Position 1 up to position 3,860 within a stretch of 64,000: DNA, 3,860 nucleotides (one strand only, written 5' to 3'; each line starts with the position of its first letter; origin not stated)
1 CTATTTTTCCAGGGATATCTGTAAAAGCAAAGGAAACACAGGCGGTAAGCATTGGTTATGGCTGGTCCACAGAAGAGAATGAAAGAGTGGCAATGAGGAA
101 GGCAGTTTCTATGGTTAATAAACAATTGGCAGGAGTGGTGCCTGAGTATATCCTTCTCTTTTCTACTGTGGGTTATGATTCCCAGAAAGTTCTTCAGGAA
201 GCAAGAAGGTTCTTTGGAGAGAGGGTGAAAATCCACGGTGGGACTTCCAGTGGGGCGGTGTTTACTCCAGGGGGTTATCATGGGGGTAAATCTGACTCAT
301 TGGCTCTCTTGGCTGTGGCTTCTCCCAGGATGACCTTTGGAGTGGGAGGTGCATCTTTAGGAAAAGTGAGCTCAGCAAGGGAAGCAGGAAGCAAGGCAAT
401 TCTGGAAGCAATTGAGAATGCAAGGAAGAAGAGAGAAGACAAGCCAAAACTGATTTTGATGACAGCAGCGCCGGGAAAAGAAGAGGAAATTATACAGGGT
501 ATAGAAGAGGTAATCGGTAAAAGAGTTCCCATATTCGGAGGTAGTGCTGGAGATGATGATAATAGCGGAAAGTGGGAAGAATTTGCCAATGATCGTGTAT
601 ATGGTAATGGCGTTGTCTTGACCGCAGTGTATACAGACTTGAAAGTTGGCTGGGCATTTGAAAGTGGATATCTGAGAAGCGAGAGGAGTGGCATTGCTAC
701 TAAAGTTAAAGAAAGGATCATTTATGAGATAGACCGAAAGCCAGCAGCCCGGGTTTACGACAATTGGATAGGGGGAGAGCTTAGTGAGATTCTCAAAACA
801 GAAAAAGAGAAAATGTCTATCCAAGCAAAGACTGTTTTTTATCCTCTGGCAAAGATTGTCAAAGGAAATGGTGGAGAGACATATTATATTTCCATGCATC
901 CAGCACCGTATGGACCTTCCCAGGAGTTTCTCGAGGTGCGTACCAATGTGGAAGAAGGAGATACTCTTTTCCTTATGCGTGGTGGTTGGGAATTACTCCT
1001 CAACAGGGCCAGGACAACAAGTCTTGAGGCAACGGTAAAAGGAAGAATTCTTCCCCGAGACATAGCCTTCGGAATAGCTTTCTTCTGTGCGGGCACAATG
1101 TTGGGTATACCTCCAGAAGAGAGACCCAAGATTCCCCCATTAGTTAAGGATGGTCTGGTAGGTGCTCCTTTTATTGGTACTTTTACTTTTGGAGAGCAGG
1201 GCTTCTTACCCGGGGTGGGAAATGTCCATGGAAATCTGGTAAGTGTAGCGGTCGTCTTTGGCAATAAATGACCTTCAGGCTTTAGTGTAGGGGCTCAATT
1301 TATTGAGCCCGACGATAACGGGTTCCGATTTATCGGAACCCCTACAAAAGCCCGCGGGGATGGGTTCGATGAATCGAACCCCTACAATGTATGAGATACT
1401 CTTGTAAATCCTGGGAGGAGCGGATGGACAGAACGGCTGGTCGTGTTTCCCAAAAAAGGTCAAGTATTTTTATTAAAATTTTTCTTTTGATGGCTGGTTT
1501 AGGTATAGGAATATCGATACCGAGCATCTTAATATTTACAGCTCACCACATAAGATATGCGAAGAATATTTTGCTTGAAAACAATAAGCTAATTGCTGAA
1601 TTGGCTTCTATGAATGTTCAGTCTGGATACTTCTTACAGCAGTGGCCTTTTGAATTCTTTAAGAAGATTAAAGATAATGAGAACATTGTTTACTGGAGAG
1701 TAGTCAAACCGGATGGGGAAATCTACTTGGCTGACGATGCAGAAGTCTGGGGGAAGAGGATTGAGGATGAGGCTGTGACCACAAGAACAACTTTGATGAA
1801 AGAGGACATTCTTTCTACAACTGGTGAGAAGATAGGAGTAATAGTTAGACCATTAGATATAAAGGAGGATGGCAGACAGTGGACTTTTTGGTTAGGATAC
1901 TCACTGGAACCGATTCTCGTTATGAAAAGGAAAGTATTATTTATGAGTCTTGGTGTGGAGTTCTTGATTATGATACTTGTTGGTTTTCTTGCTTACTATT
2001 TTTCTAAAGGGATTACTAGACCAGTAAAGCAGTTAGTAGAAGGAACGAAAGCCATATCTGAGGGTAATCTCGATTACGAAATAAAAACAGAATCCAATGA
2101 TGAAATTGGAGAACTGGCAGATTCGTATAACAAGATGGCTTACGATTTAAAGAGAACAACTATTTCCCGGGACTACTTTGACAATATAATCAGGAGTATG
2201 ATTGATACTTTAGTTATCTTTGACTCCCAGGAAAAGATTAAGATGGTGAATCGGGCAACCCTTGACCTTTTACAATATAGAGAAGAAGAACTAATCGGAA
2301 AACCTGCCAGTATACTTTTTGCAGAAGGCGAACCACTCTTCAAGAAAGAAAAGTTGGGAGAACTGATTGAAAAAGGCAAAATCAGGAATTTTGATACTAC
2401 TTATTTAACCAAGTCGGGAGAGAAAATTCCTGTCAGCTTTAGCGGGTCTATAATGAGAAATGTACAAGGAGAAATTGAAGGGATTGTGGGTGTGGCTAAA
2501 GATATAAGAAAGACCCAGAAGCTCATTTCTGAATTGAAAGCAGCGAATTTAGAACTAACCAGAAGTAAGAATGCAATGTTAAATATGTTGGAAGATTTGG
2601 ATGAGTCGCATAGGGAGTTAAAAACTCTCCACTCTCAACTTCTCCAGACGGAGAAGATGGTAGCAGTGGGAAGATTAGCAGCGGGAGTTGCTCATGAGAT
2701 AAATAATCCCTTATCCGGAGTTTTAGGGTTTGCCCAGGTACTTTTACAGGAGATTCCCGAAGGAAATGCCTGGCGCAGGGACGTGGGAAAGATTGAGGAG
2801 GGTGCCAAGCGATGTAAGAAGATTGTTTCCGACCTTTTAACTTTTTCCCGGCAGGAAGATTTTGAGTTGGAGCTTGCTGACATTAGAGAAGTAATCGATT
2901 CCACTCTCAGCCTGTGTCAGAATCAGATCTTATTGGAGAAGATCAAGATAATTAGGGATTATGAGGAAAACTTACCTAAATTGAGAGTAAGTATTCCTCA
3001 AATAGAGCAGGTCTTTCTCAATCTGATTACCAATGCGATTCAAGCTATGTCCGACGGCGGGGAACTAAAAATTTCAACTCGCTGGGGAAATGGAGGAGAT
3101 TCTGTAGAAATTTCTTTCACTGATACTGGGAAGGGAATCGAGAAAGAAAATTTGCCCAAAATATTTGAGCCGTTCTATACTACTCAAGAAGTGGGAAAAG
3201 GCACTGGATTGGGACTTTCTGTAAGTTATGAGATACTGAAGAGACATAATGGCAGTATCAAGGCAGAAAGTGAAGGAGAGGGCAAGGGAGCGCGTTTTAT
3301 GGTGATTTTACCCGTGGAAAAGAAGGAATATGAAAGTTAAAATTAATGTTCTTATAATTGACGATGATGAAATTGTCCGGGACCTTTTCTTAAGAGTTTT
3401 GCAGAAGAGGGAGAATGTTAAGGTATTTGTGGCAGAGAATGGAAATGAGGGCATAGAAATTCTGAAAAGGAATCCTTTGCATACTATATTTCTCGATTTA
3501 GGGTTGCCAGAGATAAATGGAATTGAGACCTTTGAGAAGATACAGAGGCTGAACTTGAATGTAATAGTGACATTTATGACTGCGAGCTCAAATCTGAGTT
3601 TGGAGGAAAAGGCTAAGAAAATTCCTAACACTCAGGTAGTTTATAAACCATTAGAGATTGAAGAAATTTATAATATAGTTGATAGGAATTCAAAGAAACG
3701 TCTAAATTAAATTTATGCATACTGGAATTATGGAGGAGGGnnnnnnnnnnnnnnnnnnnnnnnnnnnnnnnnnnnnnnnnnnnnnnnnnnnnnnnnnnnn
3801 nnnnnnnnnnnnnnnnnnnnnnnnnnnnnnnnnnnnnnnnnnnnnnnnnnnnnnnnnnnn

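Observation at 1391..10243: Output-less two-component cluster ending in a REC-GGDEF: candidate phosphorelay feeding the three riboswitches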

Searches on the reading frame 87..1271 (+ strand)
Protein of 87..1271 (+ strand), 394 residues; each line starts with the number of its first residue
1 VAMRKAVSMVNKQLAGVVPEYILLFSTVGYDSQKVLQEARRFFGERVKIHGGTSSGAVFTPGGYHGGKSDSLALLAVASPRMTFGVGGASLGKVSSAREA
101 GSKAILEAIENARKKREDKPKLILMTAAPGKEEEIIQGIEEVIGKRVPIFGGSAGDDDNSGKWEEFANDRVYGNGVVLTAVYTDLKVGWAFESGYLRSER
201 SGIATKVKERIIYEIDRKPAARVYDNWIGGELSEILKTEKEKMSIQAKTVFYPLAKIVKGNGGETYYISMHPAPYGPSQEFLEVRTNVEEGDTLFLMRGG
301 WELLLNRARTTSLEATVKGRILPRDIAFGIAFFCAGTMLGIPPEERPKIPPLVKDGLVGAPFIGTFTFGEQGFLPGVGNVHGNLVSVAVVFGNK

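Call 4: search_protein_families(library=pfam, proteins=[window:87-1271:+], max_evalue=0.01)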
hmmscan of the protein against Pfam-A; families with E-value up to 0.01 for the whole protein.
window:87-1271:+ (394 aa): 2 families
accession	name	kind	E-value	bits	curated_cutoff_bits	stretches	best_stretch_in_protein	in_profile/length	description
PF08495.15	FIST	-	2.1e-31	109.7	23.2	1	22-218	3-189/189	FIST N domain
PF10442.14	FIST_C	-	3.5e-10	40.6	28.5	1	220-372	1-130/131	FIST C domain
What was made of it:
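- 3..1271 (+): FIST_N + FIST_C protein, a NosP-like accessory sensor. Its N-terminus is cut by the window edge. Pfam FIST 109.7 bits and FIST_C 40.6 bits (call 4).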

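Call 50: search_protein_families(library=ncbifam, proteins=[window:87-1271:+], max_evalue=0.00001)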
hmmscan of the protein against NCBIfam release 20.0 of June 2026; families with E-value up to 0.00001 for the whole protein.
window:87-1271:+ (394 aa): 1 family
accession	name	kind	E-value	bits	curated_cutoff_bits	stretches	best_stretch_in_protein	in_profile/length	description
NF041558.1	NosP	equivalog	7e-19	68.1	450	1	4-235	9-240/368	nitric oxide-sensing protein NosP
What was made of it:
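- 3..1271 (+): NCBIfam NosP scores 68 bits against a cutoff of 450 (call 50).
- On NosP/NosK/NosR system: NCBIfam NF041558 scores 68.1 bits against a cutoff of 450 (call 50).
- The FIST protein is far below the NosP equivalog cutoff (68 vs 450 bits, call 50).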

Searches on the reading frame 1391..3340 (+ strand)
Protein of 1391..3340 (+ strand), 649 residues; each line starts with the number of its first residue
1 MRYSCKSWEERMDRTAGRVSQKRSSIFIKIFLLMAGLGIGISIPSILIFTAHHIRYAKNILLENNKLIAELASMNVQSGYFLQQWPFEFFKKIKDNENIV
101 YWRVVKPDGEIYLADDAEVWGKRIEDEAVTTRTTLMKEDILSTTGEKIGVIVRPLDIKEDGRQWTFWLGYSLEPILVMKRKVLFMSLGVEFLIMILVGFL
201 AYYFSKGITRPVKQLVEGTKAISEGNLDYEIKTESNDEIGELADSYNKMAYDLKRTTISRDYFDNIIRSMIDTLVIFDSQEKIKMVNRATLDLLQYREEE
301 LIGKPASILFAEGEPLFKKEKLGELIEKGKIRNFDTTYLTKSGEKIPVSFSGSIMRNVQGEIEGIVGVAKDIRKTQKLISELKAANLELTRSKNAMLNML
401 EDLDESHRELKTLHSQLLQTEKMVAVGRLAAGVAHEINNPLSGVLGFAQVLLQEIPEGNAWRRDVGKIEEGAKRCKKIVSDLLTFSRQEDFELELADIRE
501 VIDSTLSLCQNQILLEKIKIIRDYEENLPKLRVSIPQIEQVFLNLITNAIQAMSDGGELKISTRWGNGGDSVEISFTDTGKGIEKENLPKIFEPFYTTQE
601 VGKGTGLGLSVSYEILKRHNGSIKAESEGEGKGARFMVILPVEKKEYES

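Call 4: search_protein_families(library=pfam, proteins=[window:1391-3340:+], max_evalue=0.01)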
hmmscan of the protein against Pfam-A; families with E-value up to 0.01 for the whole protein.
window:1391-3340:+ (649 aa): 10 families
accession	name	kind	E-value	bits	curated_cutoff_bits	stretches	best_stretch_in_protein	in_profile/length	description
PF02518.31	HATPase_c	-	1.4e-26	93.6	26.4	1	537-643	5-110/111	Histidine kinase-, DNA gyrase B-, and HSP90-like ATPase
PF00512.31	HisKA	-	7.5e-17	61.6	26.9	1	427-489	3-64/66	His Kinase A (phospho-acceptor) domain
PF00672.30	HAMP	-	1.2e-13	51.6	25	1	205-250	3-48/53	HAMP domain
PF00989.32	PAS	-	1.6e-13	51.1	22.6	1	263-372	3-113/113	PAS fold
PF13426.13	PAS_9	-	5.3e-12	46.4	27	1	278-373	7-102/103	PAS domain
PF08448.16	PAS_4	-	1.8e-07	31.8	23.1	1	269-374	3-107/110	PAS fold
PF13188.13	PAS_8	-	0.0015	18.8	21.8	1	263-317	3-54/65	PAS domain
PF08447.18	PAS_3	-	0.0016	19.1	25.6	1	286-369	4-89/89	PAS fold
PF13589.12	HATPase_c_3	-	0.0053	17.2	25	0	539-593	4-55/137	Histidine kinase-, DNA gyrase B-, and HSP90-like ATPase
PF18595.6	Nuf2_DHR10-like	-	0.0056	17.2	28.4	1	356-425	19-88/117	Nuf2, DHR10-like domain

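Call 50: search_protein_families(library=ncbifam, proteins=[window:1391-3340:+], max_evalue=0.00001)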
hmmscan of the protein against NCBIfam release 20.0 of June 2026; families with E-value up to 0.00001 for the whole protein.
window:1391-3340:+ (649 aa): 83 families (the best 25 are shown)
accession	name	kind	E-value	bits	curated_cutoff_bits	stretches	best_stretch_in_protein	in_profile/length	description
NF008468.0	PRK11360.1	equivalog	2.3e-87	293.8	646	2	409-647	379-613/616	two-component system sensor histidine kinase AtoS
NF052574.1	HisKinEspCMyxo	equivalog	9.1e-59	199.4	1200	1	411-644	402-639/785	serine histidine kinase EspC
NF007688.0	PRK10364.1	equivalog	1.5e-55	188.8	479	1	405-645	222-454/460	two-component system sensor histidine kinase ZraS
NF038348.1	T2SS_HK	subfamily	1.2e-54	185.7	450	2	470-642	406-573/574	histidine kinase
NF046020.1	HisKinCckABruc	equivalog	8.1e-53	179.5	1000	1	408-645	462-710/868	cell cycle histidine kinase CckA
NF033092.0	HK_WalK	equivalog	1.3e-52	179.2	725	2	430-642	376-594/594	cell wall metabolism sensor histidine kinase WalK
NF010411.0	PRK13837.1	equivalog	3.8e-50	170.7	647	1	354-646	383-679/828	two-component system VirA-like sensor kinase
NF046044.1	PnpS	equivalog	5.7e-49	167.2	400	2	431-641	175-390/390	two-component system histidine kinase PnpS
NF046026.1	HisKinCckACaul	equivalog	3.9e-46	157.4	1000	1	383-646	263-536/678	cell cycle histidine kinase CckA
NF047466.1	hybrid_RR_LvrB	exception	2.2e-39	135.7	500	1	406-642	132-376/377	hybrid histidine kinase/response regulator LvrB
NF010076.0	PRK13557.1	subfamily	1.3e-38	132.8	631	1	412-646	149-398/540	histidine kinase famiy protein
NF052573.1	HisKinEspAMyxo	equivalog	5.1e-38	130.6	1400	1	408-648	366-617/755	serine histidine kinase EspA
TIGR02966.1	phoR_proteo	equivalog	3.5e-37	128.2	334.2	1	430-639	118-332/333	phosphate regulon sensor histidine kinase PhoR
NF053867.1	SprKinKinDBac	equivalog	6.5e-36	123.8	775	1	420-644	280-499/500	sporulation kinase KinD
NF008293.1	PRK11073.1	equivalog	3.2e-35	122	240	1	378-644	83-349/349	nitrogen regulation protein NR(II)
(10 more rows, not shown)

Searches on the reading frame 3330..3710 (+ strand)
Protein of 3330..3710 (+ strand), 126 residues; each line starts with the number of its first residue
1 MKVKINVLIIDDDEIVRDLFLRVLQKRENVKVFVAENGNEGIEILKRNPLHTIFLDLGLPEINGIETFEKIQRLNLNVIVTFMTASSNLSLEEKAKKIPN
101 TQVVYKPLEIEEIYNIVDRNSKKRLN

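Call 4: search_protein_families(library=pfam, proteins=[window:3330-3710:+], max_evalue=0.01)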
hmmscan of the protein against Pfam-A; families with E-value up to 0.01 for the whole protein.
window:3330-3710:+ (126 aa): 1 family
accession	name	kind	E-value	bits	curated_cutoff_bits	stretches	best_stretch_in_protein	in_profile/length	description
PF00072.30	Response_reg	-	3.9e-22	79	30.2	1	7-117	1-110/111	Response regulator receiver domain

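Call 18: search_protein_families(library=ncbifam, proteins=[window:3330-3710:+], max_evalue=0.001)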
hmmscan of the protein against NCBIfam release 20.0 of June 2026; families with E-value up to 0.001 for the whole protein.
window:3330-3710:+ (126 aa): 76 families (the best 25 are shown)
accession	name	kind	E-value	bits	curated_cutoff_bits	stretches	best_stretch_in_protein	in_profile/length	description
NF008469.0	PRK11361.1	equivalog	3.9e-15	55.5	714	1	2-120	2-119/461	acetoacetate metabolism transcriptional regulator AtoC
NF046022.1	RespRegCpdRBruc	equivalog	1.4e-13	50.9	180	1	5-119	2-115/120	cell cycle two-component system response regulator CpdR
NF045505.1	RR_RssB_Pseudo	equivalog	8.3e-13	48.1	700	1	2-109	3-109/394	two-component system response regulator RssB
TIGR01818.1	ntrC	equivalog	1.5e-11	43.8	558.6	1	7-122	1-115/463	nitrogen regulation protein NR(I)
NF001965.0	PRK00742.1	subfamily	2.1e-11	43.6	293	1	4-84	3-84/357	chemotaxis-specific protein-glutamate methyltransferase CheB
NF007969.0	PRK10693.1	equivalog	2.7e-11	43.1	329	1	5-109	8-111/337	two-component system response regulator RssB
NF010684.1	PRK14084.1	equivalog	6.1e-11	42.5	375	1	6-123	2-118/254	response regulator transcription factor LytR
NF041367.1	CheY_Halo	equivalog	1.2e-10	41.8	200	1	7-117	1-110/114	chemotaxis protein CheY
NF053512.1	nitric_RR_NosR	exception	2.1e-10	40.2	400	1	7-92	1-85/422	response regulator c-di-GMP phosphodiesterase, NosR family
NF012227.0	AdeR_RR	equivalog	2.2e-10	40.4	340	1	6-117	13-122/239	efflux system response regulator transcription factor AdeR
NF011695.0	PRK15115.1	equivalog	2.2e-10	39.9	763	1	5-120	7-121/445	two-component system response regulator GlrR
NF007018.1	PRK09483.1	equivalog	2.4e-10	40.4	280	1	5-97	2-95/217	UvrY/SirA/GacA family response regulator transcription factor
TIGR02875.1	spore_0_A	equivalog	2.4e-10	40.1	200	1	4-116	2-117/262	sporulation transcription factor Spo0A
NF008677.0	PRK11697.1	equivalog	2.6e-10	40.1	246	1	5-118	2-113/238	two-component system response regulator BtsR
NF041945.1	LuxN_Vibrio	equivalog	2.8e-10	39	1550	1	6-119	722-833/839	quorum-sensing autoinducer 1 sensor kinase/phosphatase LuxN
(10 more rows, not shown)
